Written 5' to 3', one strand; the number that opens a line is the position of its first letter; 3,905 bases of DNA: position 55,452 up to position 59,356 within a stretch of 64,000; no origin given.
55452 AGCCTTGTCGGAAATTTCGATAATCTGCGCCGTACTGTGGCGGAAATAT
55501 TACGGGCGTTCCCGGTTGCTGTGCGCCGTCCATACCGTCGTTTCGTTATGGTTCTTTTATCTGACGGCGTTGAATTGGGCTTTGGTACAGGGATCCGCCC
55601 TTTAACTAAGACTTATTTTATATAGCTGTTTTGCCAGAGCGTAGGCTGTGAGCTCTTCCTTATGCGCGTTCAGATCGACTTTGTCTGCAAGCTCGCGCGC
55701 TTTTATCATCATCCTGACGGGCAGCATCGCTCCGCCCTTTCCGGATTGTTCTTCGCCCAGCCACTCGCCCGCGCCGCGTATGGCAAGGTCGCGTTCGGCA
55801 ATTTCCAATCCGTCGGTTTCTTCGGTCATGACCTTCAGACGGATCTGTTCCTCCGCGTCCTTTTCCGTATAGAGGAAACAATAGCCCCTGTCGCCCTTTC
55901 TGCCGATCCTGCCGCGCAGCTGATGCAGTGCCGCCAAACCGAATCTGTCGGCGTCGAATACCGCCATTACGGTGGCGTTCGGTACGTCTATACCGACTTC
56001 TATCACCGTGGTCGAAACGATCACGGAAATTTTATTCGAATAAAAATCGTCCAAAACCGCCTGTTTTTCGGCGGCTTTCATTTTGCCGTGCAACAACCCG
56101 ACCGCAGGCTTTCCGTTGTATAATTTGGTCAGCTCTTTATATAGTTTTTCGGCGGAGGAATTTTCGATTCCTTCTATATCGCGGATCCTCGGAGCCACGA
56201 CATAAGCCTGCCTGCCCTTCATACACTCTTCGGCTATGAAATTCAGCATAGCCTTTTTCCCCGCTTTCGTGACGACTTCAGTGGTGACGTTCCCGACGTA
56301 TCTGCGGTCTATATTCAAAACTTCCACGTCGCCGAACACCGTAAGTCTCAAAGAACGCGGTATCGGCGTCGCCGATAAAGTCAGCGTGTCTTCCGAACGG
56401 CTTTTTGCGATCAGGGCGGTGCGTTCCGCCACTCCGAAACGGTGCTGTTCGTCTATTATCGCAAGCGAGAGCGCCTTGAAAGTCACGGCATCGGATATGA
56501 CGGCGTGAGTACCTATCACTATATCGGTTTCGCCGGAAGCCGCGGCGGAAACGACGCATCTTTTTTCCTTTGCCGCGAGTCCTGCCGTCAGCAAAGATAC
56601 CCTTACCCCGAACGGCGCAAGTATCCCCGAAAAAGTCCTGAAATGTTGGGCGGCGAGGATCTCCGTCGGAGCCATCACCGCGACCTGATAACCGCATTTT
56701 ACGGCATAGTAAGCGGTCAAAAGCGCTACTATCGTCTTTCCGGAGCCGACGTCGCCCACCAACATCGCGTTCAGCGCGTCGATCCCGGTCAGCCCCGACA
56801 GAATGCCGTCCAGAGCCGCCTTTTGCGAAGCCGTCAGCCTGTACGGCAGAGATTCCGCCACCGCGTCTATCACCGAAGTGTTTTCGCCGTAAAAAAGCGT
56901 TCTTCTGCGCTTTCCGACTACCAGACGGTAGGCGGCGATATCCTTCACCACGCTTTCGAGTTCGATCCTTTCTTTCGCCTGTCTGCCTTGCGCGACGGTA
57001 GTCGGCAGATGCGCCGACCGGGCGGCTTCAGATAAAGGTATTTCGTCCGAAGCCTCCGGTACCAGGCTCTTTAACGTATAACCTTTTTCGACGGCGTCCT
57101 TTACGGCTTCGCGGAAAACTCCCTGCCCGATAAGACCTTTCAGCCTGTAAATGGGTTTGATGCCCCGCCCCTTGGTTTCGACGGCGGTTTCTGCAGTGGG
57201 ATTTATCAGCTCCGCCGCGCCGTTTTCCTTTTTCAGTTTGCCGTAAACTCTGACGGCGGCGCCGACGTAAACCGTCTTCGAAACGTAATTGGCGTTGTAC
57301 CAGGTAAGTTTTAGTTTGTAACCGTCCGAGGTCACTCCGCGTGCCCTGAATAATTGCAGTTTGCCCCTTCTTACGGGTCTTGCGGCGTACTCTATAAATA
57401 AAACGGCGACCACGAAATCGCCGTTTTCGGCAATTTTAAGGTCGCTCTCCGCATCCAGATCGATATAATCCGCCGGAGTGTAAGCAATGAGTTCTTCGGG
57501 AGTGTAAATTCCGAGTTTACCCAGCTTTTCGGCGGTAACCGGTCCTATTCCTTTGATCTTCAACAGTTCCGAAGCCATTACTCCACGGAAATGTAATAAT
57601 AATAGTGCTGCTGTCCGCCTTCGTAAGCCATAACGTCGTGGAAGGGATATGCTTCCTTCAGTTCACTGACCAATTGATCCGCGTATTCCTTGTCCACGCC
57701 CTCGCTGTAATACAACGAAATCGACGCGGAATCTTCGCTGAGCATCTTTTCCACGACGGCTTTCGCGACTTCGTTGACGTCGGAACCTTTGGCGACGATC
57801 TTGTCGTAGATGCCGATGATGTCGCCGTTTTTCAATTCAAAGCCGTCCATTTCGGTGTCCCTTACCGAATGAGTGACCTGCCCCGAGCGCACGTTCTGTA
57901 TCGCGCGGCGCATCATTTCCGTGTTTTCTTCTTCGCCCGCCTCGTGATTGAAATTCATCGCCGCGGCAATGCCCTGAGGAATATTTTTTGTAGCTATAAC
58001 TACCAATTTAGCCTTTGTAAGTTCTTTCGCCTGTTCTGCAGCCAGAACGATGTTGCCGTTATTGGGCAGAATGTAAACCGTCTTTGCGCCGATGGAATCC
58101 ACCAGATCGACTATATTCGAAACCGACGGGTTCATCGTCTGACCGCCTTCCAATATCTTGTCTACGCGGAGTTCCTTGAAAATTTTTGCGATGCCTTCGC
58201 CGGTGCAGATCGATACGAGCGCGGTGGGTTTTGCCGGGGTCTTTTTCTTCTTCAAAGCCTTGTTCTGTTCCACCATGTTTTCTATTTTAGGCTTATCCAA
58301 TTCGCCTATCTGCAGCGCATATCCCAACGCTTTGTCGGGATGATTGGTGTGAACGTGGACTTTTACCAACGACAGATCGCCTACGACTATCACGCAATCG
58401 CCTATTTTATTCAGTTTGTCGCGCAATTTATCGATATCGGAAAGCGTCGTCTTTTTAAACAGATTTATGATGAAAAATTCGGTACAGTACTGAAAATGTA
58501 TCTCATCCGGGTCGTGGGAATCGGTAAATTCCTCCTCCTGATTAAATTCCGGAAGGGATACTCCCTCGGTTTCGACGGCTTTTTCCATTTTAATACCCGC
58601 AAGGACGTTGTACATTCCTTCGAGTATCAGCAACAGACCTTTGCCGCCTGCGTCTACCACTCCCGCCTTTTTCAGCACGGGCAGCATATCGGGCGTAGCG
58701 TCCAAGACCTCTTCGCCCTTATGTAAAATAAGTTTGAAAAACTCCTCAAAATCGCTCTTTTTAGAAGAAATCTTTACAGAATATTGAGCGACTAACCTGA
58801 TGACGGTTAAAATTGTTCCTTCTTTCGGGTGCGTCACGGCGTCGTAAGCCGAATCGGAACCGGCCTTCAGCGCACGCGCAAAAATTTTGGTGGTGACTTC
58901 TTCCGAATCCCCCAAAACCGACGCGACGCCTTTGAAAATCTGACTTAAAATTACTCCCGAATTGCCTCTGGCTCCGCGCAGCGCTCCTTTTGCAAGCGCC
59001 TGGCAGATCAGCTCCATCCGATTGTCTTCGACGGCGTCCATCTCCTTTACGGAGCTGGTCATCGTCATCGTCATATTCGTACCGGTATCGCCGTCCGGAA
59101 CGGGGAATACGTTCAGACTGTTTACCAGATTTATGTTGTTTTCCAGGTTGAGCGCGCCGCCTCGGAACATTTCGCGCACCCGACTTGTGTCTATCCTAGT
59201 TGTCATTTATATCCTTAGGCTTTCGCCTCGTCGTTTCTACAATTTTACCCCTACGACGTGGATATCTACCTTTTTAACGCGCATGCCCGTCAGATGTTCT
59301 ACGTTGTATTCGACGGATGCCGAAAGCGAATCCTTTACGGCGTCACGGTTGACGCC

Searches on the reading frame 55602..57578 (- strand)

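Call 58: search_protein_families(library=ncbifam, proteins=[window:55602-57578:-], max_evalue=0.00001)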
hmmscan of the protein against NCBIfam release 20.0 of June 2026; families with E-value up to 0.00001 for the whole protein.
window:55602-57578:- (658 aa): 35 families (the best 25 are shown)
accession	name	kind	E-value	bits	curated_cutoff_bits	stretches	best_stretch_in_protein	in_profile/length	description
NF008165.0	PRK10917.1-3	equivalog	1.3e-176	589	711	1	3-614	8-634/692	ATP-dependent DNA helicase RecG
NF008168.0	PRK10917.2-2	equivalog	5.9e-175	583.8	718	1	3-634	111-762/795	ATP-dependent DNA helicase RecG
TIGR00643.1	recG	equivalog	5.2e-165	550.7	659.4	1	23-626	2-617/629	ATP-dependent DNA helicase RecG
NF008170.0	PRK10917.2-4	equivalog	1.3e-144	483.2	975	1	2-614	130-770/826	ATP-dependent DNA helicase RecG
NF008166.0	PRK10917.1-4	equivalog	3.9e-134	448.3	864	1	15-620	23-659/705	ATP-dependent DNA helicase RecG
NF008164.0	PRK10917.1-2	equivalog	9e-133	444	785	1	5-616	15-647/704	ATP-dependent DNA helicase RecG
NF008163.0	PRK10917.1-1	equivalog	5.7e-129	431.4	796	1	4-635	10-661/692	ATP-dependent DNA helicase RecG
NF008167.0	PRK10917.2-1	equivalog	9.1e-121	404.3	995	1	174-618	208-690/744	ATP-dependent DNA helicase RecG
TIGR00580.2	mfd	equivalog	6.9e-100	335.8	800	1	206-614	389-799/907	transcription-repair coupling factor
NF008169.0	PRK10917.2-3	equivalog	2.6e-85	287.2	555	1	15-614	7-582/610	ATP-dependent DNA helicase RecG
NF007966.0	PRK10689.1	equivalog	1.7e-75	254.6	1329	1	210-615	560-967/1148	transcription-repair coupling factor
TIGR00595.1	priA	equivalog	1.5e-17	63.3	230.35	1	273-381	2-105/509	replication restart helicase PriA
NF010337.0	PRK13766.1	equivalog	1.8e-16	59.4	610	2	270-380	32-143/781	Hef nuclease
NF004070.0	PRK05580.2-2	equivalog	7.3e-16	57.5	921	1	245-380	194-324/729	primosomal protein N'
NF004067.0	PRK05580.1-4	equivalog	8.5e-16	57.5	763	1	187-380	138-329/737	primosomal protein N'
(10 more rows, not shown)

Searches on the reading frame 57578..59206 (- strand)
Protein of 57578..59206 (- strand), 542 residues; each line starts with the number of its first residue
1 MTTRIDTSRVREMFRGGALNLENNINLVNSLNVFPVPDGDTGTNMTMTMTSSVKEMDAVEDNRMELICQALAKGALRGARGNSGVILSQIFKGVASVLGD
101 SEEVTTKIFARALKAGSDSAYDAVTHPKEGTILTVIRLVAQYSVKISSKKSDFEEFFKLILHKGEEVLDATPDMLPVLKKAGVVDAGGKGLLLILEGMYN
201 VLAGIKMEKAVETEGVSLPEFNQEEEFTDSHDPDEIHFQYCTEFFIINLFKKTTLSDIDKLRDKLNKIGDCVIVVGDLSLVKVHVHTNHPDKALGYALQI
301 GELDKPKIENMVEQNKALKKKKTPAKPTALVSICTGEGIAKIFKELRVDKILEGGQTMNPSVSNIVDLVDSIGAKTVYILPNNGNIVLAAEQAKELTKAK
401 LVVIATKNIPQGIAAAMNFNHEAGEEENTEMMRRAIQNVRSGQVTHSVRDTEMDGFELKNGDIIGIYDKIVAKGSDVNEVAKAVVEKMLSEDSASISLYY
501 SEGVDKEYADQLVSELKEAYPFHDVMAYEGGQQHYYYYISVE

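Call 58: search_protein_families(library=ncbifam, proteins=[window:57578-59206:-], max_evalue=0.00001)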
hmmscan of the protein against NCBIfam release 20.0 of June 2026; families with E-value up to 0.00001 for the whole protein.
window:57578-59206:- (542 aa): 4 families
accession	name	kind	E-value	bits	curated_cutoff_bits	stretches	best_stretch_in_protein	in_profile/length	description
TIGR03599.1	YloV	subfamily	2.6e-182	607.1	396.1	1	11-542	2-530/530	DAK2 domain fusion protein YloV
NF038248.1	FakA_VfrB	equivalog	6.6e-149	496.9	975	1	4-542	2-549/549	fatty acid kinase catalytic subunit FakA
NF011049.0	PRK14479.1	subfamily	7.4e-08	31.4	492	1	36-191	389-555/568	dihydroxyacetone kinase family protein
TIGR02365.1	dha_L_ycgS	equivalog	9.4e-06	25.5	138.3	0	36-174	26-162/196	dihydroxyacetone kinase subunit DhaL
